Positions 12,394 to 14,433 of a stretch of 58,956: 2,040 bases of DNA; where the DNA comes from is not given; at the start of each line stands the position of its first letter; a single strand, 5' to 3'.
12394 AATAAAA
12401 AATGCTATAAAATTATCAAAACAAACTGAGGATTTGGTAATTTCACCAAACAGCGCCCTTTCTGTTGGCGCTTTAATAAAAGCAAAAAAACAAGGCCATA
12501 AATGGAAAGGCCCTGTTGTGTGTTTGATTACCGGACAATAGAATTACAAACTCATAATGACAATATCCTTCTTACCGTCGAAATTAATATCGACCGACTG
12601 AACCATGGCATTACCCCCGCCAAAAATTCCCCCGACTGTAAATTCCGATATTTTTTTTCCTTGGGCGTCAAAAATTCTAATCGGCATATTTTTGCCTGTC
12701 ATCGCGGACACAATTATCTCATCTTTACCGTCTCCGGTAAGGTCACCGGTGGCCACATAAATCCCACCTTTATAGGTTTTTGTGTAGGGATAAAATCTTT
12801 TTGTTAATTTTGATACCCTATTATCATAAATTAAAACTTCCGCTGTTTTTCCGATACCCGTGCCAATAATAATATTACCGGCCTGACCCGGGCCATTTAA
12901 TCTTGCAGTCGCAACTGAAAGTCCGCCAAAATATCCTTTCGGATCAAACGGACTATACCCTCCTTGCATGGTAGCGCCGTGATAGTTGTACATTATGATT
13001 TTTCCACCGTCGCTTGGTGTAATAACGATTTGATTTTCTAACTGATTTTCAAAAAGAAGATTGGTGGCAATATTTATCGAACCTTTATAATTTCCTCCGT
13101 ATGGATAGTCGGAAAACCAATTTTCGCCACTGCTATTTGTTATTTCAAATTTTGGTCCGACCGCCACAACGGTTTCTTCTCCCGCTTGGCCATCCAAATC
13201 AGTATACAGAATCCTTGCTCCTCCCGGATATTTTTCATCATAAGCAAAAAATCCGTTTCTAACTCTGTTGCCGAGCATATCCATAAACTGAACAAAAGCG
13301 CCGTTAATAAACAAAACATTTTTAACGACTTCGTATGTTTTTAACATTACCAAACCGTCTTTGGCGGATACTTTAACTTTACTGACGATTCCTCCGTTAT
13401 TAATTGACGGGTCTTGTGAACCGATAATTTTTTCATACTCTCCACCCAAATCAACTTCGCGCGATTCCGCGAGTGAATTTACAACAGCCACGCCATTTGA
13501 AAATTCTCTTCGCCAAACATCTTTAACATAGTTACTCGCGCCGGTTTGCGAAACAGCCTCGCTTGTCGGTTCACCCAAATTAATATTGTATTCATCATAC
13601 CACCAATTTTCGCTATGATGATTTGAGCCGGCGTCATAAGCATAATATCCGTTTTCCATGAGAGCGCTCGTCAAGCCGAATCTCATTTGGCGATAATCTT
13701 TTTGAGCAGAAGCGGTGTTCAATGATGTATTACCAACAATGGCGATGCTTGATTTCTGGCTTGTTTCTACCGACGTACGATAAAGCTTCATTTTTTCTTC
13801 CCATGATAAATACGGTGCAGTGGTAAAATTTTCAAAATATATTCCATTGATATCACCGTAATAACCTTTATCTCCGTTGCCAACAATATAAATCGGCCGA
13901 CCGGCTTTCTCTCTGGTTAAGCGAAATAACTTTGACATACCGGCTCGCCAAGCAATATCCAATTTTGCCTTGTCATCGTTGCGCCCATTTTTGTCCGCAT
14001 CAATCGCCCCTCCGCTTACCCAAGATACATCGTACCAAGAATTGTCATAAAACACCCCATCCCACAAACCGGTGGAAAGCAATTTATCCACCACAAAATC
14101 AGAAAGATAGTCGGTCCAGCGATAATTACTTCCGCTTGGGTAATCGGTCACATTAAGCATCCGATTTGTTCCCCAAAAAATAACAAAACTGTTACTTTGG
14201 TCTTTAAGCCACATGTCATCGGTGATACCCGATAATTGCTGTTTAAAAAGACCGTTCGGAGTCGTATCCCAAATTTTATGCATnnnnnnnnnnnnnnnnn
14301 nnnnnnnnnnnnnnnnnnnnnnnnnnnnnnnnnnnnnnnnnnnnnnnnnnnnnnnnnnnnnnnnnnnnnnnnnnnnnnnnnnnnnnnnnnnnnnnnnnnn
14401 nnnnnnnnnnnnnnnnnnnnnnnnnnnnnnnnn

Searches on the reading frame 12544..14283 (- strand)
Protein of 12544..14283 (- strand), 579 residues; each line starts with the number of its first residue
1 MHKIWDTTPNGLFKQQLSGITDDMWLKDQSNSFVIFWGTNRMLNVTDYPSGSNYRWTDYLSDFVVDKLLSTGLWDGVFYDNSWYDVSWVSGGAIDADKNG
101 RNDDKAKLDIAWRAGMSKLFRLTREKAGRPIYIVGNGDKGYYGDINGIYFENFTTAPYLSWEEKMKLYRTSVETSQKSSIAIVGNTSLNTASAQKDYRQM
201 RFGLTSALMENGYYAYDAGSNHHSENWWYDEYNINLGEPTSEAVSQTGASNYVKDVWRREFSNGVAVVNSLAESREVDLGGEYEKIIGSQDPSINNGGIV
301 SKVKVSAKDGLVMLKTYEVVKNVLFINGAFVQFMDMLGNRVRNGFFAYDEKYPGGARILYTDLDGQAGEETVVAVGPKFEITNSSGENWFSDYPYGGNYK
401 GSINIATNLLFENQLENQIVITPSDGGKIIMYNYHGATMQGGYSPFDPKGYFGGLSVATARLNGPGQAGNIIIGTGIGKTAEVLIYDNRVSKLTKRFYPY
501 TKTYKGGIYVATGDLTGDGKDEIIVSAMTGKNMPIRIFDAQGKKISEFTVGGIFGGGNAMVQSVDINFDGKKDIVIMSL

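Call 14: search_protein_families(library=pfam, proteins=[window:12544-14283:-], max_evalue=0.00001)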
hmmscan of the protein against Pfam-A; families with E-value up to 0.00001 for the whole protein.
window:12544-14283:- (579 aa): 3 families
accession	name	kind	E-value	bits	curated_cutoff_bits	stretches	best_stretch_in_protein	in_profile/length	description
PF14885.12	GHL15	-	1.7e-26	94.2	27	1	23-265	45-271/271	Hypothetical glycosyl hydrolase family 15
PF13517.12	FG-GAP_3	-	2.8e-07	31.5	26.9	0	514-576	1-61/61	FG-GAP-like repeat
PF01839.29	FG-GAP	-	4.9e-07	29.9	22.1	0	510-530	5-25/37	FG-GAP repeat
